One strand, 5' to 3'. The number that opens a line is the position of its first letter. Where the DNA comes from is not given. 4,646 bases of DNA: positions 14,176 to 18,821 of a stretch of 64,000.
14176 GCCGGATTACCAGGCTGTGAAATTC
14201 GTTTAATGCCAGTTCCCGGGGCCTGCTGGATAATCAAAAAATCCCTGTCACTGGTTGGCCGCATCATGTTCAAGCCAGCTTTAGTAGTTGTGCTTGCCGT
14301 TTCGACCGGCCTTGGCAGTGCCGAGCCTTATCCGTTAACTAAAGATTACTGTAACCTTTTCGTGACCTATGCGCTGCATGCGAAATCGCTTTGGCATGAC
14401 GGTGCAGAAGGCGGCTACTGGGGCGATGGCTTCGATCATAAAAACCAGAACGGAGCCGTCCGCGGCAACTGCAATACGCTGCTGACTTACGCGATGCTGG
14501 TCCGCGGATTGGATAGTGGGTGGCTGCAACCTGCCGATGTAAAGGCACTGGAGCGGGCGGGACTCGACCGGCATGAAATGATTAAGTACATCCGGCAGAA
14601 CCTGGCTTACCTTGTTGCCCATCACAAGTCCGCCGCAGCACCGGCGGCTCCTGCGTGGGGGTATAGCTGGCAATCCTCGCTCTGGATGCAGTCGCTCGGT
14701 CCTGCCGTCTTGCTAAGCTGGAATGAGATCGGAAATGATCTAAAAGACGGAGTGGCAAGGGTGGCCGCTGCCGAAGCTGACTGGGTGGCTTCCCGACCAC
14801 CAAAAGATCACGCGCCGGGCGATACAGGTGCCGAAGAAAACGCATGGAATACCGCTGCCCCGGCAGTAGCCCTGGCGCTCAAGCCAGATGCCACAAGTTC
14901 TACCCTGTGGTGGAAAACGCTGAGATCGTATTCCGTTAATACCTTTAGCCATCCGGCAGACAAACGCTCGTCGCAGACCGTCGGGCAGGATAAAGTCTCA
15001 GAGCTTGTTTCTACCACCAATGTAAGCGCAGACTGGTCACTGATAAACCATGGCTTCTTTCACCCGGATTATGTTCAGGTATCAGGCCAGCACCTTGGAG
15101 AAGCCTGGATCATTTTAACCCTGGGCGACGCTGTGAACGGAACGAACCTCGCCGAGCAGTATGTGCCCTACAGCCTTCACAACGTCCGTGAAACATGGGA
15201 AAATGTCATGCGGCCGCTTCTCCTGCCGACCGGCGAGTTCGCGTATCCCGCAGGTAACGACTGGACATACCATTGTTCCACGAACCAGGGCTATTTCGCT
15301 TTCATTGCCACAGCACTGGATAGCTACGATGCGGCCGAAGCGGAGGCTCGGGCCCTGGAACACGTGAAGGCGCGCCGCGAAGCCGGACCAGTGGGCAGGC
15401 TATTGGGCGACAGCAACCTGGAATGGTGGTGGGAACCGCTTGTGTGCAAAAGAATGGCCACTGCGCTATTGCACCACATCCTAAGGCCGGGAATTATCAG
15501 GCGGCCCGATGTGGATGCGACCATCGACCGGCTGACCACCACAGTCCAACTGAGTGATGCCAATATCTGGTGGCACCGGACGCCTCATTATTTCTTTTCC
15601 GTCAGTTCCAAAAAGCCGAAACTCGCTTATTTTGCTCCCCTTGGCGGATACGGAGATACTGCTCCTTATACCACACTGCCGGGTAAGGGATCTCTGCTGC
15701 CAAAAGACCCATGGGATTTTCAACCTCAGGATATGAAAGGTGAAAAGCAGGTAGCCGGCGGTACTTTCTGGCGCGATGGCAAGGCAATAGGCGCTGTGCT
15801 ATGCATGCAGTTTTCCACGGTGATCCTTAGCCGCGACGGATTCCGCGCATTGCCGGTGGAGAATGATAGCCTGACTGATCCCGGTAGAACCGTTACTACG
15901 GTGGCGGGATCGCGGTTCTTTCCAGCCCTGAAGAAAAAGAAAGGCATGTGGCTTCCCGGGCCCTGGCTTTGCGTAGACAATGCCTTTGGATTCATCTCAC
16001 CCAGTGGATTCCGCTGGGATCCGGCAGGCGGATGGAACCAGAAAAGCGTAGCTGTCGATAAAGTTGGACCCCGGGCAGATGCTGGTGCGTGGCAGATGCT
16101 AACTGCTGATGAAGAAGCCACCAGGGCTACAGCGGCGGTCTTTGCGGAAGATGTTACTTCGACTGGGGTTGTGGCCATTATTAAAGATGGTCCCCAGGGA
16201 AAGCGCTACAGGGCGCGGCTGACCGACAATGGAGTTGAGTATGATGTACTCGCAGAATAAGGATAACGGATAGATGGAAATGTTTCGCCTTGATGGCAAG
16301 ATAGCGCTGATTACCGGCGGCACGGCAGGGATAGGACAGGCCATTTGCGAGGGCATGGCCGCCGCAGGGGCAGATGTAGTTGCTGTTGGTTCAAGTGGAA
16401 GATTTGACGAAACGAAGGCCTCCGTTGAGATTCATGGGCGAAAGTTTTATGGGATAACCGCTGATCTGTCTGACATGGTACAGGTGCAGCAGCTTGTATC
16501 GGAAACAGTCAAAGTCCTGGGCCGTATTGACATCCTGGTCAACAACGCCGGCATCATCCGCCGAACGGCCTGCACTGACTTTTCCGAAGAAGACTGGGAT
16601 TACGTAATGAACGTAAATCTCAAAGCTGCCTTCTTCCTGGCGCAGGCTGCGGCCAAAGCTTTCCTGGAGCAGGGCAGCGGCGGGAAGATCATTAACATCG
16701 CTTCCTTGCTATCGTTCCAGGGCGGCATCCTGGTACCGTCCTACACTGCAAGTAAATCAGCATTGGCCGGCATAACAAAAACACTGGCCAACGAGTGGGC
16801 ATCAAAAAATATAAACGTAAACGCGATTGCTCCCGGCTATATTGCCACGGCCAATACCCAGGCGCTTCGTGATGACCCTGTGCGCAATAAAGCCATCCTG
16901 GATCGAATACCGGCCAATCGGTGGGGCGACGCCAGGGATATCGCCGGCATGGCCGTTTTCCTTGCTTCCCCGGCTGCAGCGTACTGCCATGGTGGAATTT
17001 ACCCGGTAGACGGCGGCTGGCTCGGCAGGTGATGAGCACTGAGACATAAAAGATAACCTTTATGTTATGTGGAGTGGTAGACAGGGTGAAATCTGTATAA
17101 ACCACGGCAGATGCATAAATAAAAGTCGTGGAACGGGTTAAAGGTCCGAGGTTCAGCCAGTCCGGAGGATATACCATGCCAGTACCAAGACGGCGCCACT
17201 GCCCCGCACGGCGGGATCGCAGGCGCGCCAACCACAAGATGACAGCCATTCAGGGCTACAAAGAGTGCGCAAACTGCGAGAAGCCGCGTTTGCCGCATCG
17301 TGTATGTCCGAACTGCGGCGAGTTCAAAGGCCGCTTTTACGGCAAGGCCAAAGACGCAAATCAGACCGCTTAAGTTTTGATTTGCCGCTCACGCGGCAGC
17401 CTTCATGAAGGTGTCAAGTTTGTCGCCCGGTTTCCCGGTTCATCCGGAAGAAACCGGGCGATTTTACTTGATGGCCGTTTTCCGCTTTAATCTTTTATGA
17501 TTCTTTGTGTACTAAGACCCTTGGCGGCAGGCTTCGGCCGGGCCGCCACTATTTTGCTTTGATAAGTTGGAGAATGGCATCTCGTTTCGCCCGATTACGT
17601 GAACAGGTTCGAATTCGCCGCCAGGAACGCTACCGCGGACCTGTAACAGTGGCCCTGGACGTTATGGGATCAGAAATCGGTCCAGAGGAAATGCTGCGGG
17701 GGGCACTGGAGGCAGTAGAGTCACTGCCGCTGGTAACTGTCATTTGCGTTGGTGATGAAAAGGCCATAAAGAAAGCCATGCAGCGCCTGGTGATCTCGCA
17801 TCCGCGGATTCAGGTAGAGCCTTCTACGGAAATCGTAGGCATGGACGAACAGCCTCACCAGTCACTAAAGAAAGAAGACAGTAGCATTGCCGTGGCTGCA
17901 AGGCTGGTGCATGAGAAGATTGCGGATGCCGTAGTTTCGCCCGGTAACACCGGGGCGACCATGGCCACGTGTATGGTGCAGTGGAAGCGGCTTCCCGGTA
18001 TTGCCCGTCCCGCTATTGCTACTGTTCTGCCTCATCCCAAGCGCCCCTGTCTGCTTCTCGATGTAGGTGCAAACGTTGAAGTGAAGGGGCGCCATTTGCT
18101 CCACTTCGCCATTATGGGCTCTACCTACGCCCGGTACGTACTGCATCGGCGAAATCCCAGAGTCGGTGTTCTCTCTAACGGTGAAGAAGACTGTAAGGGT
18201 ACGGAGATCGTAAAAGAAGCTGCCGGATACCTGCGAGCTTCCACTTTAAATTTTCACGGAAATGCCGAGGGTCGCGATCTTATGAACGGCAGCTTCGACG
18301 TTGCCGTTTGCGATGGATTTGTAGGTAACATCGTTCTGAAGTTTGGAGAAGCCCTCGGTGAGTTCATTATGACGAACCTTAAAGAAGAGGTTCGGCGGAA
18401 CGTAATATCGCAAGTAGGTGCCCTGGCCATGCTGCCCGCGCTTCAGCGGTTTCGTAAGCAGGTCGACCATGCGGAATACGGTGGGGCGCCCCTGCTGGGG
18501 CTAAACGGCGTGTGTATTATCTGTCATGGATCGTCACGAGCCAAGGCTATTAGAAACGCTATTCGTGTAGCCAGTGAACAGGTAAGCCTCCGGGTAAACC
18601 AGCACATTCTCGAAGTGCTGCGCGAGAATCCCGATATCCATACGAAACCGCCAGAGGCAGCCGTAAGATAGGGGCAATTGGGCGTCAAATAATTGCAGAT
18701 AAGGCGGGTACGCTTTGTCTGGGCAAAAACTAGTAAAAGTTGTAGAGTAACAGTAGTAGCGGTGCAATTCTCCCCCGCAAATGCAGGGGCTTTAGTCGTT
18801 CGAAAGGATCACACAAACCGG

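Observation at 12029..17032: KduI-like / KduD uronate module containing a 664-aa secreted enzyme of unassigned family, plus MFS transporter; no kdgK/kdgA nearby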

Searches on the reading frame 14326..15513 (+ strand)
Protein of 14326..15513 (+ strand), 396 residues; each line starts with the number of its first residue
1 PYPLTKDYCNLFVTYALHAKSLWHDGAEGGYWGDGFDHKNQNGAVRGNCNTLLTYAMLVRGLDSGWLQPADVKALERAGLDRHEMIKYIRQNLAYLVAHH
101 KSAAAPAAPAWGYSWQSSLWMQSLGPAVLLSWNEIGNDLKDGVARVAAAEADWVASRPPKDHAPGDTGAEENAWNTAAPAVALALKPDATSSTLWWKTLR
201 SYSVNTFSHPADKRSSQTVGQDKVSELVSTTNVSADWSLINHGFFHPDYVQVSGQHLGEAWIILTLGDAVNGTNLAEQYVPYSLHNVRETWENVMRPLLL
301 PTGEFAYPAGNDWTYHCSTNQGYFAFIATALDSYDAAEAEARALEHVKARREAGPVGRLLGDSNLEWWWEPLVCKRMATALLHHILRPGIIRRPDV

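Call 67: predict_structure(alignment_id=A2)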
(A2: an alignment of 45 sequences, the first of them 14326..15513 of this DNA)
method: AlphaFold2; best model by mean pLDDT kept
length: 396 residues; sequences in the alignment: 45
mean_pLDDT: 93.1   pTM: 0.94
mean pLDDT of the five models: 93.1, 93.0, 92.3, 92.3, 92.1
residues with pLDDT >= 90: 330; 70-90: 47; 50-70: 12; < 50: 7
segments of 3 or more residues with pLDDT < 50: 392-396
pLDDT, mean of each block of 10 residues (from residue 1): 91 97 94 83 91 99 98 98 98 98 96 95 98 98 99 98 92 98 99 99 98 97 98 94 87 97 99 98 98 95 77 66 96 95 92 89 83 97 86 45
secondary structure, 60 per line:
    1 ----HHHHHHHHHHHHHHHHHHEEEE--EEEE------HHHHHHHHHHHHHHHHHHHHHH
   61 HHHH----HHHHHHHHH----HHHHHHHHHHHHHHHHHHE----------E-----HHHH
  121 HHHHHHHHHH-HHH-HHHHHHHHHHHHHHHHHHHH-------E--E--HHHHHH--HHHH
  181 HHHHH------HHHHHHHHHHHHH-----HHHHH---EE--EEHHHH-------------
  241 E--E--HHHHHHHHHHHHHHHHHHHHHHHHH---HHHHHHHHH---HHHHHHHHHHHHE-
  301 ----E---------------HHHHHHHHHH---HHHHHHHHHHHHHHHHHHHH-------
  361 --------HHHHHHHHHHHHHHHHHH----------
elements in order: H5-22 E23-26 E29-32 H39-64 H69-77 H82-99 H117-130 H136-155 H169-174 H177-185 H192-204 H210-214 H224-227 H247-271 H275-283 H287-298 H321-330 H334-353 H369-386

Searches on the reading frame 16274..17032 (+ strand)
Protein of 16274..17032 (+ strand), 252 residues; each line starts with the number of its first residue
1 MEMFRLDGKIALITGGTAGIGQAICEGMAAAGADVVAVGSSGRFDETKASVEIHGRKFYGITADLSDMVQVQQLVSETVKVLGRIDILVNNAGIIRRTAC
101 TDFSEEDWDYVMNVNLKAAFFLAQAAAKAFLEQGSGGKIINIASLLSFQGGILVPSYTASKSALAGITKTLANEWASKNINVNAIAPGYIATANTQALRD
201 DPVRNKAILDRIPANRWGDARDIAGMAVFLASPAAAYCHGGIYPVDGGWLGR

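Call 3: search_protein_families(library=pfam, proteins=[window:16274-17032:+], max_evalue=0.01)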
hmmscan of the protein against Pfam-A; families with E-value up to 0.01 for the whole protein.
window:16274-17032:+ (252 aa): 6 families
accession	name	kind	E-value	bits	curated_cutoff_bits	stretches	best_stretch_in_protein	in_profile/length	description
PF00106.31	adh_short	-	2.9e-58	197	26.6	1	9-201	1-193/195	short chain dehydrogenase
PF13561.12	adh_short_C2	-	1.3e-57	195.6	27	1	18-249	6-235/236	Enoyl-(Acyl carrier protein) reductase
PF08659.16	KR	-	2.5e-13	50.8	22.6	1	12-188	4-176/180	KR domain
PF01370.27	Epimerase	-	2.6e-05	24.2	20.9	1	11-129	1-105/240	NAD dependent epimerase/dehydratase family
PF23441.1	SDR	-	4.1e-05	23.5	27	1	10-214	9-218/258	SDR-like rossmann domain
PF04321.23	RmlD_sub_bind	-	0.0042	16.6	27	1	12-128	4-91/287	RmlD substrate binding domain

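Call 4: search_protein_families(library=ncbifam, proteins=[window:16274-17032:+], max_evalue=0.01)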
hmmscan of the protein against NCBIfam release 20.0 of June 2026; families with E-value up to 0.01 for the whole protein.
window:16274-17032:+ (252 aa): 240 families (the best 25 are shown)
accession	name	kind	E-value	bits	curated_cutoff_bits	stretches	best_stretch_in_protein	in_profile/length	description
TIGR01832.1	kduD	equivalog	1.1e-112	375.5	338.85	1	4-252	1-248/248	2-dehydro-3-deoxy-D-gluconate 5-dehydrogenase KduD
NF005390.0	PRK06935.1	equivalog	4e-105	350.8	369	1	1-252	8-258/258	2-dehydro-3-deoxy-D-gluconate 5-dehydrogenase KduD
NF006528.0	PRK08993.1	subfamily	4.6e-101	337.5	430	1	1-252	3-253/253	2-dehydro-3-deoxy-D-gluconate 5-dehydrogenase KduD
NF005488.0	PRK07097.1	equivalog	3.3e-66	223.1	369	1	2-250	4-258/266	gluconate 5-dehydrogenase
TIGR01830.1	3oxo_ACP_reduc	equivalog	1.9e-63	214.4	297.75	1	11-248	1-237/239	3-oxoacyl-[acyl-carrier-protein] reductase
NF006070.0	PRK08213.1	subfamily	4.8e-62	209.8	279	1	2-248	6-255/259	gluconate 5-dehydrogenase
NF009466.0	PRK12826.1-2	subfamily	1.7e-61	207.8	222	1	9-248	4-243/248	3-oxoacyl-ACP reductase FabG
NF005559.1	PRK07231.1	subfamily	2e-61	207.7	215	1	5-249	1-247/249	glucose 1-dehydrogenase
NF005309.0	PRK06841.1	subfamily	3.5e-58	197.1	286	1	3-249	10-252/255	GolD/DthD family dehydrogenase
NF005711.0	PRK07523.1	subfamily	8.2e-58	196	413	1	2-248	4-250/255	SDR family oxidoreductase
NF005067.0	PRK06484.1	equivalog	1.2e-57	195.6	713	1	7-249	8-251/524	short chain dehydrogenase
NF009384.0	PRK12743.1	equivalog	1.4e-57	194.9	264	1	9-249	7-247/258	SDR family oxidoreductase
NF004778.0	PRK06124.1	equivalog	1.7e-57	194.8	303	1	2-251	5-254/256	SDR family oxidoreductase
NF004198.0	PRK05653.1-3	equivalog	4.1e-57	193.5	296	1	5-248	4-245/248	3-oxoacyl-ACP reductase FabG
NF005983.0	PRK08085.1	equivalog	9.2e-57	192.6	408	1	2-250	3-251/254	gluconate 5-dehydrogenase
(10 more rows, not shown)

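Call 51: search_solved_structures(query=window:16274-17032:+, max_evalue=1e-40)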
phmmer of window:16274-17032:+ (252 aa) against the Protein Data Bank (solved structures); distinct sequences matched with E-value up to 1e-40: 49.
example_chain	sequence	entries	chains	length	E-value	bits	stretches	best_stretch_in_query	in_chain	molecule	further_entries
4z9y_A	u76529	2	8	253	2.4e-86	292.3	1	3-252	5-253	2-deoxy-D-gluconate 3-dehydrogenase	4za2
4hp8_A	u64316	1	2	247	6.8e-82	277.7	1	4-252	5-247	2-deoxy-D-gluconate 3-dehydrogenase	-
3uf0_A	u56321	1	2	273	8.2e-61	208.7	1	4-251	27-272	Short-chain dehydrogenase/reductase SDR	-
4j2h_A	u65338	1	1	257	5.6e-55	189.6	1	3-251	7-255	Short chain alcohol dehydrogenase-related dehydrogenase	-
4z9x_A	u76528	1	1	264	7.7e-51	176.1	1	2-250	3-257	Gluconate 5-dehydrogenase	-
4dml_A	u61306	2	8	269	1.5e-49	171.8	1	5-249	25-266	3-oxoacyl-[acyl-carrier-protein] reductase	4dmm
2uvd_A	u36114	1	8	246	5.4e-49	170.1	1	6-249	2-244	3-OXOACYL-(ACYL-CARRIER-PROTEIN) REDUCTASE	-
4g81_D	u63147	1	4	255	7.1e-49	169.7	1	3-251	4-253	Putative hexonate dehydrogenase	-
2et6_A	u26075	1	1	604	2.3e-48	168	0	6-210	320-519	(3R)-hydroxyacyl-CoA dehydrogenase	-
4u8g_A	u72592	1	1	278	1.2e-47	165.7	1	3-250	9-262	Putative uncharacterized protein gbs1891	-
3cxr_A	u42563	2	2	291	2.2e-47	164.8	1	2-250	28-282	Dehydrogenase with different specificities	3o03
4jro_A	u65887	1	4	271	2.7e-47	164.5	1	5-249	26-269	FabG protein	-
3woh_A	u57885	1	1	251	1.6e-46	161.9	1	6-249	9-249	SiaM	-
2hq1_A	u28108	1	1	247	5.5e-46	160.2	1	5-249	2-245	Glucose/ribitol dehydrogenase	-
2p68_A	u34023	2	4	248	5.6e-46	160.2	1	4-249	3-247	3-oxoacyl-[acyl-carrier-protein] reductase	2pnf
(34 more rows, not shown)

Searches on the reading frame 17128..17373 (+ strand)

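Call 66: search_protein_families(library=pfam, proteins=[window:17128-17373:+], max_evalue=0.001)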
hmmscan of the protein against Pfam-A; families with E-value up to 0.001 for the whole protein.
window:17128-17373:+ (81 aa): 1 family
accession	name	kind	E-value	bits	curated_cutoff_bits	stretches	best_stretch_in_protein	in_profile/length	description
PF01783.29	Ribosomal_L32p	-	5.3e-15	55.8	21.3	1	19-69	2-51/56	Ribosomal L32p protein family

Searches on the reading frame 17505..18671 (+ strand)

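Call 12: search_protein_families(library=pfam, proteins=[window:17505-18671:+], max_evalue=0.00001)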
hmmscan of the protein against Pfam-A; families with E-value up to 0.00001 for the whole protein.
window:17505-18671:+ (388 aa): 1 family
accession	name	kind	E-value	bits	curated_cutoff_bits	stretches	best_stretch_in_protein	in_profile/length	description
PF02504.20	FA_synthesis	-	1.1e-103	347.2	29.1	1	47-366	1-323/324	Fatty acid synthesis protein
